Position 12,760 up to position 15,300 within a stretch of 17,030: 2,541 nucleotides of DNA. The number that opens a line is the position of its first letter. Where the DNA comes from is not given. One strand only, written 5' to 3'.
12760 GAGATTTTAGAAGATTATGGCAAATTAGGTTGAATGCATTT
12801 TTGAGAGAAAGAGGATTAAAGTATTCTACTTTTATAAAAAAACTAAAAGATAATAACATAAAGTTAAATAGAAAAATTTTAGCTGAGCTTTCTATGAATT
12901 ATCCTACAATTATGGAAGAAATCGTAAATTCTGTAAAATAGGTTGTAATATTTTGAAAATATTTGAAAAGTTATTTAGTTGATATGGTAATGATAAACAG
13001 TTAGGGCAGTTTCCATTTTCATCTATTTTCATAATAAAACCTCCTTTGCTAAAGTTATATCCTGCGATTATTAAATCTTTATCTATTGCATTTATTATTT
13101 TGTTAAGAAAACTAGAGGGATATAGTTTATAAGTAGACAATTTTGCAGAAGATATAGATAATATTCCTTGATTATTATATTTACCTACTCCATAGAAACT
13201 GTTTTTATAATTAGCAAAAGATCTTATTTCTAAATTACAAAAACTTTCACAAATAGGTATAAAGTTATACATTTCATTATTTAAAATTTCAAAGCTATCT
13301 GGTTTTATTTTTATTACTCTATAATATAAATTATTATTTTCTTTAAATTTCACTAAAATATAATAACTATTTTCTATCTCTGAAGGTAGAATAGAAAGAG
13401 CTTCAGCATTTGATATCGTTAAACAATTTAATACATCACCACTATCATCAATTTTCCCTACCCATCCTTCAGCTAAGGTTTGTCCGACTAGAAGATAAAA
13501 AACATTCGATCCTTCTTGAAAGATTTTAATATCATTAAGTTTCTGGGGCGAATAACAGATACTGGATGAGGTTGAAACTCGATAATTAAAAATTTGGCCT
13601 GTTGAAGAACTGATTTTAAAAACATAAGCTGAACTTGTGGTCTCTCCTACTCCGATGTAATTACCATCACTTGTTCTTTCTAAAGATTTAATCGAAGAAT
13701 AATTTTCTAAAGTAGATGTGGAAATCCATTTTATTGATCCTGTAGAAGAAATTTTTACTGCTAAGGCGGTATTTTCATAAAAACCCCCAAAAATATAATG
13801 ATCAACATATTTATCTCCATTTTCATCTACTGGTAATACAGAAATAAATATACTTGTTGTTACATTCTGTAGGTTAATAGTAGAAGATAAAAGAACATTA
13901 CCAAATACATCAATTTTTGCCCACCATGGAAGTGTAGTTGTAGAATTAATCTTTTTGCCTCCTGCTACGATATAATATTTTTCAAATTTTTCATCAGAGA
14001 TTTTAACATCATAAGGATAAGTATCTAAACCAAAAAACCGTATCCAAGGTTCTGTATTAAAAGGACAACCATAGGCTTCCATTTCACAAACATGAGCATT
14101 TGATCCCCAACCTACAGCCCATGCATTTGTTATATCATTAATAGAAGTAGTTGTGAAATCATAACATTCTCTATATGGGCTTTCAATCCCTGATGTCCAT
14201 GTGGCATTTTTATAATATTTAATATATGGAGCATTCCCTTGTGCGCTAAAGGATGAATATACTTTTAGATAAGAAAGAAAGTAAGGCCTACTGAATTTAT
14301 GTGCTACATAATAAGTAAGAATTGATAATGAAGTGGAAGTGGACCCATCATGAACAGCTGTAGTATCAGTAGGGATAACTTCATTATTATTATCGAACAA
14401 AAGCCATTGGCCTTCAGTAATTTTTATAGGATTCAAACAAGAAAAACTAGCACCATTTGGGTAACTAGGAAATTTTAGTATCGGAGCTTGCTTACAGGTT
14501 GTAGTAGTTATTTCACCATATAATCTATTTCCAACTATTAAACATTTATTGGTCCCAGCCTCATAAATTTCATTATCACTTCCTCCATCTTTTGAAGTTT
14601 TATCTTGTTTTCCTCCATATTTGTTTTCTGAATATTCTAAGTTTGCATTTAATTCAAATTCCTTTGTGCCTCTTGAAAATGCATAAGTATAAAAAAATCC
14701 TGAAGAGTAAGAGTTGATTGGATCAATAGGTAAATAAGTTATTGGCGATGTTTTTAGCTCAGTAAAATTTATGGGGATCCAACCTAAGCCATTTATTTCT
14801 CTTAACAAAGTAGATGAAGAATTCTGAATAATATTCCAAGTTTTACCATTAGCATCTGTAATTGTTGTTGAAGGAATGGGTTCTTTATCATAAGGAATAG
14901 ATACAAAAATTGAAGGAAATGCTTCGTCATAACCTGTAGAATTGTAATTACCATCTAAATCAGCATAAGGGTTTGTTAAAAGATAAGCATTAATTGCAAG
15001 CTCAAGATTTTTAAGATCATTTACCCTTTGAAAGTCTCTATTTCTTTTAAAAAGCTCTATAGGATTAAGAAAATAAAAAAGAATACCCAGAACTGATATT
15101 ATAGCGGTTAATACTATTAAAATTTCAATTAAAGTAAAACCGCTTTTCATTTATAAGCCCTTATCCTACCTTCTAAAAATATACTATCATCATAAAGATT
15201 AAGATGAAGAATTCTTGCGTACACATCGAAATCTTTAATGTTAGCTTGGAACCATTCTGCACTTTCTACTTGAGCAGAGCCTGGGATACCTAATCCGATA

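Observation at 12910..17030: Candidate two-gene surface module: FN3-stalk protein translationally coupled (ATGA) to the pilin-discoidin-propeller gene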

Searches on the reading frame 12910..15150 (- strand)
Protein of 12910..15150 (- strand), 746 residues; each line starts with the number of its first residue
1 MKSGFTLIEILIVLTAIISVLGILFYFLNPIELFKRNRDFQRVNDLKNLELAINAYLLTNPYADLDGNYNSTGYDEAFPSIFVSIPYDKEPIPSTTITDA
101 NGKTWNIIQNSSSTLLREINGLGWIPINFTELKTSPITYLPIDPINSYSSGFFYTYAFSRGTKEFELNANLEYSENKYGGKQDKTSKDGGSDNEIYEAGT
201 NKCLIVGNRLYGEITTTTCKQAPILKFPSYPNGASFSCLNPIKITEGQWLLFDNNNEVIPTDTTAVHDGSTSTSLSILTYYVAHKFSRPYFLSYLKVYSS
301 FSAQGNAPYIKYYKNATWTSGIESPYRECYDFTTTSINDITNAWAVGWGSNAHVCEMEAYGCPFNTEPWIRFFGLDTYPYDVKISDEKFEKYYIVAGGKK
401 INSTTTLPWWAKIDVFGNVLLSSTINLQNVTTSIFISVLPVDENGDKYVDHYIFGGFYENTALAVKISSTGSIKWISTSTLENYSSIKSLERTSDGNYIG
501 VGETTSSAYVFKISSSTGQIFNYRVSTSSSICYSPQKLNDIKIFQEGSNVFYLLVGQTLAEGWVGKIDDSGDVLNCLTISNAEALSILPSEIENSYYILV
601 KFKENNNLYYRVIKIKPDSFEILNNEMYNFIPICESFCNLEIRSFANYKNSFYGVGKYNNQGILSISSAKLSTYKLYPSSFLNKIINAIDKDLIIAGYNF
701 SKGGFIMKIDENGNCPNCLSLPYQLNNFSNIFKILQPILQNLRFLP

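Call 7: search_protein_families(library=pfam, proteins=[window:12910-15150:-], max_evalue=0.01)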
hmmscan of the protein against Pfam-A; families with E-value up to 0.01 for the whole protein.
window:12910-15150:- (746 aa): 0 families

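Call 12: find_encoding_contigs(protein=window:12910-15150:-, flank=10000, max_places=10)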
Protein window:12910-15150:- (746 aa): 2 contigs read that carry it; 2 places shown.
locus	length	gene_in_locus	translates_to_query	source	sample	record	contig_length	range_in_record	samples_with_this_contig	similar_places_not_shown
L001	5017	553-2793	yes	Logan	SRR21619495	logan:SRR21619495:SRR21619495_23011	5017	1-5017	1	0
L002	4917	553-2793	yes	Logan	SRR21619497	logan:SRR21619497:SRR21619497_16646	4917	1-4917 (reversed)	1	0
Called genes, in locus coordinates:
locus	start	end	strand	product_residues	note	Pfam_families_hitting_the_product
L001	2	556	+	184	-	?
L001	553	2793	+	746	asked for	-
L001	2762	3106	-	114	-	PF00453:Ribosomal_L20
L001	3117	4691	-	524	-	PF01751:Toprim, PF01131:Topoisom_bac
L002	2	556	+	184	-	?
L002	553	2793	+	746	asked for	-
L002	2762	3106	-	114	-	PF00453:Ribosomal_L20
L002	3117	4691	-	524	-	PF01751:Toprim, PF01131:Topoisom_bac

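Call 14: find_homologous_proteins(query=window:12913-15150:-)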
Query window:12913-15150:- (746 aa): 26 proteins with E <= 0.001 among 8000 candidates.
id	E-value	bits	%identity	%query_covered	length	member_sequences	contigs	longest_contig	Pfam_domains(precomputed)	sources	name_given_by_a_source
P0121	0.0e+0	1664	97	100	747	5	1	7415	-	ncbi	ncbi:MAG: type II secretion system protein [Thermoplasmata archaeon]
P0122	5.0e-180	619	46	100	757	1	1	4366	-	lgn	-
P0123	9.0e-180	618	45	100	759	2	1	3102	-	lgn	-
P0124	7.5e-175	601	45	100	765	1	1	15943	-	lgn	-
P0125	1.3e-143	498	71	30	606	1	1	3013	-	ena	-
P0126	6.3e-130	453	65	30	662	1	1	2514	-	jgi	-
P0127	1.3e-120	422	37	99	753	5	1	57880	-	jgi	jgi:type II secretory pathway pseudopilin PulG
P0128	7.1e-116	406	37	100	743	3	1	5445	-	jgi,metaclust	metaclust:\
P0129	1.6e-114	402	38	100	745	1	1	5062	-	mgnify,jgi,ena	mgnify:CR=1 FL=1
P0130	3.5e-114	401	36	100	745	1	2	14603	PF13517.13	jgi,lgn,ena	-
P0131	4.1e-113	397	36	100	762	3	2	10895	PF13517.13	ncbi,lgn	-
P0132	1.4e-105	372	35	100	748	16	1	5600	-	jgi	jgi:type II secretory pathway pseudopilin PulG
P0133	1.4e-55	207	51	29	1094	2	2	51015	-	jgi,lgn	jgi:type II secretory pathway pseudopilin PulG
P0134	4.7e-53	199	49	30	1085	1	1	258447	-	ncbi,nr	ncbi:MAG: hypothetical protein KatS3mg095_0741 [Candidatus Parcubacteria bacterium]|nr:MAG: hypothet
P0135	1.5e-52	197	48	30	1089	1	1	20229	-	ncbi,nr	ncbi:MAG: prepilin-type N-terminal cleavage/methylation domain-containing protein [Patescibacteria g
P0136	1.5e-47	181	47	30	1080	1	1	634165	-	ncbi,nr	ncbi:MAG: hypothetical protein KatS3mg094_213 [Candidatus Parcubacteria bacterium]|nr:MAG: hypotheti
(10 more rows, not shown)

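Call 15: find_encoding_contigs(protein=P0121, flank=10000, max_places=4)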
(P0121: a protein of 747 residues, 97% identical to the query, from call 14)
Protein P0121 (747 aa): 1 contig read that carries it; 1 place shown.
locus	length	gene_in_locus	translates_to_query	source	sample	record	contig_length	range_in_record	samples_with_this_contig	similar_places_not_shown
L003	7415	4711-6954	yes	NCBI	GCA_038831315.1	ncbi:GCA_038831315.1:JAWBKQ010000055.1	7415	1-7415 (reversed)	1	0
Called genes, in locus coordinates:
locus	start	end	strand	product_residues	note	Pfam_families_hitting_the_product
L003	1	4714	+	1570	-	PF00041:fn3, PF24489:Ig_J_second (faint), PF25523:Ig_RIMBP2 (faint), PF25788:Ig_Rha78A_N (faint), PF25833:Fn3_SaeA_3rd (faint), PF00041:fn3, PF25059:FN3_DSCAM-DSCAML_C (weak), PF00041:fn3 (weak)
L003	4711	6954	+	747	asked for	-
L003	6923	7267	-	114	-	PF00453:Ribosomal_L20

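Call 16: find_encoding_contigs(protein=P0127, flank=10000, max_places=4)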
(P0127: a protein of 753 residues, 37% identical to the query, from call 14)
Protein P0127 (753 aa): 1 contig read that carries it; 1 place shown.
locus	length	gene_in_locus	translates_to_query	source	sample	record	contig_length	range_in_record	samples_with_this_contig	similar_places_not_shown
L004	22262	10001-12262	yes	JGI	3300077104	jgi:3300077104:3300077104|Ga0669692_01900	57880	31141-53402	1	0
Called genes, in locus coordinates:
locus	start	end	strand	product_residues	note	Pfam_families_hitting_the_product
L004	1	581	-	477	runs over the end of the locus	PF02934:GatB_N, PF02637:GatB_Yqey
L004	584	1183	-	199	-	PF02223:Thymidylate_kin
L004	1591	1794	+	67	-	-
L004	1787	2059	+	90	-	PF05016:ParE_toxin (weak)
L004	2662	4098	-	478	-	PF00133:tRNA-synt_1, PF01406:tRNA-synt_1e (weak), PF09334:tRNA-synt_1g, PF00133:tRNA-synt_1, PF01406:tRNA-synt_1e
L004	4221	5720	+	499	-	-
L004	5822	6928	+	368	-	PF25059:FN3_DSCAM-DSCAML_C (faint), PF00041:fn3 (weak)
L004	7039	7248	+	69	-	-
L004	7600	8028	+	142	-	-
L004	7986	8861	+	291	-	PF00041:fn3 (weak)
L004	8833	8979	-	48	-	-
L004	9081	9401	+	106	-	-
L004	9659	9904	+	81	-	-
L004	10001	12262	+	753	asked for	-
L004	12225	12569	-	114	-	PF00453:Ribosomal_L20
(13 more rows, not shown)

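Call 17: find_encoding_contigs(protein=P0124, flank=10000, max_places=4)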
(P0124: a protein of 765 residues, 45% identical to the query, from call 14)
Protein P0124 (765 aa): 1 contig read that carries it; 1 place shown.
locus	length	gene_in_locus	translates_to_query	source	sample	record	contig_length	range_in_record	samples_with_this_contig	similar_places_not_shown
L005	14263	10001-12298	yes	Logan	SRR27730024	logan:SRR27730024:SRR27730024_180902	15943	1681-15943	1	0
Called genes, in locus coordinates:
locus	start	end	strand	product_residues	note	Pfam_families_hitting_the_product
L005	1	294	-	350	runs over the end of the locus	PF01098:FTSW_RODA_SPOVE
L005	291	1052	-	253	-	-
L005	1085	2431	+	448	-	PF01225:Mur_ligase, PF08245:Mur_ligase_M, PF02875:Mur_ligase_C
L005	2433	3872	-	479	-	PF00133:tRNA-synt_1, PF09334:tRNA-synt_1g, PF00133:tRNA-synt_1, PF01406:tRNA-synt_1e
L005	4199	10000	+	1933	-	PF16656:Pur_ac_phosph_N (faint), PF22544:HYDIN_VesB_CFA65-like_Ig (faint), PF00041:fn3, PF16794:fn3_4 (faint), PF24489:Ig_J_second (faint), PF25059:FN3_DSCAM-DSCAML_C (faint), PF25833:Fn3_SaeA_3rd (faint), PF00041:fn3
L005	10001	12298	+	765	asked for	-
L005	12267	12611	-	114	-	PF00453:Ribosomal_L20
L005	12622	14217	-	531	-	PF01751:Toprim, PF01131:Topoisom_bac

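Call 21: search_protein_families(library=ncbifam, proteins=[window:12913-15150:-, L005:4199-9997:+], max_evalue=1)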
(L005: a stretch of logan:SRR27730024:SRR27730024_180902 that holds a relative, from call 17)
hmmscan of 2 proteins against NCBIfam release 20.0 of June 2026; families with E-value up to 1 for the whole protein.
window:12913-15150:- (746 aa): 7 families
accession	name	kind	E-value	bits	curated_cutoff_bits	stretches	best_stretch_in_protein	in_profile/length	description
TIGR02532.1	IV_pilin_GFxxxE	domain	0.003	17.3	16.3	1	3-16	2-15/24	prepilin-type N-terminal cleavage/methylation domain-containing protein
NF040982.1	ComGD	equivalog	0.0034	17.8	70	1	3-35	2-35/139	competence type IV pilus minor pilin ComGD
NF040999.1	pilin_ComGC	equivalog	0.0041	17.3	75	1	3-25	2-23/84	competence type IV pilus major pilin ComGC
TIGR01710.1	typeII_sec_gspG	equivalog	0.014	15.4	88.85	1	3-60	1-56/134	type II secretion system major pseudopilin GspG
NF041002.1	pilin_ComGF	equivalog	0.021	15.1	80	1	3-29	2-28/139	competence type IV pilus minor pilin ComGF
NF046005.2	near_gluc_PtsG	equivalog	0.027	14.7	45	1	10-47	6-42/85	MPN207a family PTS transporter accessory protein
TIGR01708.2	typeII_sec_gspH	equivalog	0.14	12.2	80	1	3-20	2-18/169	type II secretion system minor pseudopilin GspH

L005:4199-9997:+ (1933 aa): 4 families
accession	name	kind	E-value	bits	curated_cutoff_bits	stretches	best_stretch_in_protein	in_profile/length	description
NF041611.1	exoglucan_CbhB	equivalog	7.7e-32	110.3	1950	7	437-620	704-881/997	exoglucanase CbhB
NF012200.0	choice_anch_D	domain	1.3e-06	28.8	45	1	324-408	13-95/108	choice-of-anchor D domain-containing protein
NF041425.1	OS_HP2_seleno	subfamily_domain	0.00026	21.3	100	1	342-434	14-96/98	OS_HP2 family (seleno)protein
TIGR02532.1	IV_pilin_GFxxxE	domain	0.048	13.5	16.3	1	5-17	2-14/24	prepilin-type N-terminal cleavage/methylation domain-containing protein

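Call 22: search_protein_families(library=pfam, proteins=[L005:4199-9997:+, L003:2-4711:+, window:12913-15150:-], max_evalue=1)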
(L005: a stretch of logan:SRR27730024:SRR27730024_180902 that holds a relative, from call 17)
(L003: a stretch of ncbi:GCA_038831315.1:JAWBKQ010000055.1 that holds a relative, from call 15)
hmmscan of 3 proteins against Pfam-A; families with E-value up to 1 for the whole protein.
L005:4199-9997:+ (1933 aa): 11 families
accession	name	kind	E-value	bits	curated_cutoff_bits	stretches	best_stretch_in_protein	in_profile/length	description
PF00041.27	fn3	-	3.8e-60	200.5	25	9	441-526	2-80/84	Fibronectin type III domain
PF25059.1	FN3_DSCAM-DSCAML_C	-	3.2e-11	43.8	39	2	549-631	6-89/89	DSCAM/DSCAML C-terminal Fn3-like domain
PF16656.11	Pur_ac_phosph_N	-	7.5e-09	36.5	30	3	445-519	6-84/93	Purple acid Phosphatase, N-terminal domain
PF16794.11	fn3_4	-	2.5e-07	31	27.1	0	636-709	10-94/103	Fibronectin-III type domain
PF25788.1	Ig_Rha78A_N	-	8.4e-06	26.4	27.4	1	642-713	19-94/105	Rha78A-like, N-terminal immunoglobulin domain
PF22544.2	HYDIN_VesB_CFA65-like_Ig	-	2.2e-05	25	25.5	1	326-415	1-86/100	HYDIN/CFA65/VesB-like, Ig-like domain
PF09294.16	Interfer-bind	-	5.3e-05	23.9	21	2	1499-1555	41-100/104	Interferon-alpha/beta receptor, fibronectin type III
PF01108.23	Tissue_fac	-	8.7e-05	22.8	27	2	626-710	20-105/107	Tissue factor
PF24489.1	Ig_J_second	-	0.00048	20.6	27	1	679-714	51-88/105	Tip attachment protein J second Ig-like domain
PF23376.1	Fn3_VIN3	-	0.0088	17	33.9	0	460-525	22-90/99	VIN3-like, fibronectin type-III domain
PF07963.17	N_methyl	-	0.043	13.8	21.2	1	1-22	1-22/27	Prokaryotic N-terminal methylation motif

L003:2-4711:+ (1570 aa): 15 families
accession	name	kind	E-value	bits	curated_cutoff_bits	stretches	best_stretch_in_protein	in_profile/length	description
PF00041.27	fn3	-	2.3e-65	217.2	25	9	204-290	2-82/84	Fibronectin type III domain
PF25059.1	FN3_DSCAM-DSCAML_C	-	6.3e-18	65.3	39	1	217-296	6-85/89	DSCAM/DSCAML C-terminal Fn3-like domain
PF24489.1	Ig_J_second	-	6.7e-11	42.6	27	2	239-284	38-85/105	Tip attachment protein J second Ig-like domain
PF25788.1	Ig_Rha78A_N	-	3.2e-10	40.6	27.4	1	313-390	21-103/105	Rha78A-like, N-terminal immunoglobulin domain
PF25523.1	Ig_RIMBP2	-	1.1e-06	29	27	1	1217-1308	1-96/105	RIMBP2-like, immunoglobulin-like domain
PF16656.11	Pur_ac_phosph_N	-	6e-06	27.2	30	0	1141-1206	14-84/93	Purple acid Phosphatase, N-terminal domain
PF22544.2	HYDIN_VesB_CFA65-like_Ig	-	2.4e-05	24.9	25.5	1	3-73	10-75/100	HYDIN/CFA65/VesB-like, Ig-like domain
PF01108.23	Tissue_fac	-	0.0013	19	27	0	200-283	20-105/107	Tissue factor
PF21910.2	GH85_C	-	0.014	16.2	27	0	1064-1116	28-84/95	GH85 endohexosaminidases, C-terminal domain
PF22433.2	MtxA_IG-like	-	0.021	15.1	26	0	1161-1196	28-62/83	Magnetotaxis protein MtxA, Immunoglobulin-like domain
PF16655.11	PhoD_N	-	0.037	15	30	0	438-469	51-82/90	PhoD-like phosphatase, N-terminal domain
PF02369.22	Big_1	-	0.091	13.3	34.9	1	213-252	15-57/93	Bacterial Ig-like domain (group 1)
PF07610.17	DUF1573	-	0.093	13.2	26.1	1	9-88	15-84/98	Protein of unknown function (DUF1573)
PF13360.13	PQQ_2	-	0.15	12.1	27.6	1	617-743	81-202/233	Outer membrane protein assembly factor BamB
PF16389.11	DUF4998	-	0.15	12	29.1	1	207-365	25-185/199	Domain of unknown function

window:12913-15150:- (746 aa): 1 family
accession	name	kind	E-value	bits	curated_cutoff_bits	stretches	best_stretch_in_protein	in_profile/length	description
PF07963.17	N_methyl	-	0.027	14.5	21.2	1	2-22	4-24/27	Prokaryotic N-terminal methylation motif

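Call 28: find_related_loci(query=A1, collection=genome_contigs, flank=10000)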
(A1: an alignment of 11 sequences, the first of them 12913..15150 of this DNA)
Query A1 (746 aa) in genome_contigs; peptide patterns used: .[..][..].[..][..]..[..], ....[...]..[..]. (x = any residue, [..] = any of these).
171 stretches matched a pattern; 4 encode a relative of the query (tblastn E <= 1e-3); 4 distinct loci.
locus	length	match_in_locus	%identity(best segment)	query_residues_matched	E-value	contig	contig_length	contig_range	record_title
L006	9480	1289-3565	45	1-746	2e-176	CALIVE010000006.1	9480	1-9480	MAG: Candidatus Pacebacteria bacterium isolate S1_Bin_METABAT__268_sub_1 genome assembly, contig: c_000001189649, whole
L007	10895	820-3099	36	4-746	7e-120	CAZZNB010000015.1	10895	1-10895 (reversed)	MAG TPA_asm: uncultured Candidatus Saccharibacteria bacterium isolate binchicken_co25_111 genome assembly, contig: k141_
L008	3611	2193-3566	44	4-479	6e-111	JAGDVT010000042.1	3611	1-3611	MAG: Candidatus Paceibacter sp. isolate KUB_Bin06 NODE_4451_length_3611_cov_6.746063, whole genome shotgun sequence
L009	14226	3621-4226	46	1-211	2e-43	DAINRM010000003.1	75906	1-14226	MAG TPA_asm: Patescibacteria group bacterium isolate CTOTU25730 NODE_13_length_75906_cov_2571.043348, whole genome shotg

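Call 37: predict_structure(alignment_id=A1)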
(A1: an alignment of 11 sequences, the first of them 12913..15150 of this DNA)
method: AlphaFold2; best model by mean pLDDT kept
length: 746 residues; sequences in the alignment: 11
mean_pLDDT: 64.0   pTM: 0.52
mean pLDDT of the five models: 64.0, 63.4, 58.9, 56.5, 54.5
residues with pLDDT >= 90: 44; 70-90: 326; 50-70: 169; < 50: 207
segments of 3 or more residues with pLDDT < 50: 1-4, 26-45, 63-78, 85-87, 111-224, 231-235, 625-627, 631-639, 720-746
pLDDT, mean of each block of 10 residues (from residue 1): 55 74 51 35 48 55 42 46 51 58 58 33 26 30 33 29 29 25 24 23 24 25 46 53 81 76 78 83 80 88 79 79 81 83 79 87 68 86 78 91 90 82 83 91 75 89 87 82 78 86 79 83 58 77 81 86 85 82 80 73 66 76 56 45 64 59 61 59 75 81 81 62 36 42 35
secondary structure, 60 per line:
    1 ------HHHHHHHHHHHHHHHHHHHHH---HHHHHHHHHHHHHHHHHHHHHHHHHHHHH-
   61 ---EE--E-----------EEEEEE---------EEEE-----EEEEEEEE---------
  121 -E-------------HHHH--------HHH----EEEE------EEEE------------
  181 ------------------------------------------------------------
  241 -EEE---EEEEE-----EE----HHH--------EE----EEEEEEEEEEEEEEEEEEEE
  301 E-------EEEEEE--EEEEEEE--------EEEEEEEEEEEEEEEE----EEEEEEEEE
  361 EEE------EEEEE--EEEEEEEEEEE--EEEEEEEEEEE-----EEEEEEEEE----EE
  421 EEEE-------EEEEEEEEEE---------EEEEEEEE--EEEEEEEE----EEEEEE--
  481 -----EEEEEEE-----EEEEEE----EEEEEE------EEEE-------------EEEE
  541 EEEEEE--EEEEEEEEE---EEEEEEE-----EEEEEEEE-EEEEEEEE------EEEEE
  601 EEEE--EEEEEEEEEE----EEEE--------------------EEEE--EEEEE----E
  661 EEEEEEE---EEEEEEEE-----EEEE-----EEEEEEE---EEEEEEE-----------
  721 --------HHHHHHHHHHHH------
elements in order (helices of 4 or more, strands of 3 or more residues): H7-27 H31-59 E80-85 E95-98 E104-111 H136-139 E155-158 E165-168 E242-244 E248-252 E281-301 E309-314 E317-323 E332-347 E352-363 E370-374 E377-387 E390-400 E406-414 E419-424 E432-441 E451-458 E461-468 E473-478 E486-492 E498-503 E508-513 E520-523 E537-546 E549-557 E561-567 E573-580 E582-589 E596-604 E607-616 E621-624 E645-648 E651-655 E660-667 E671-678 E684-687 E693-699 E703-709 H729-740
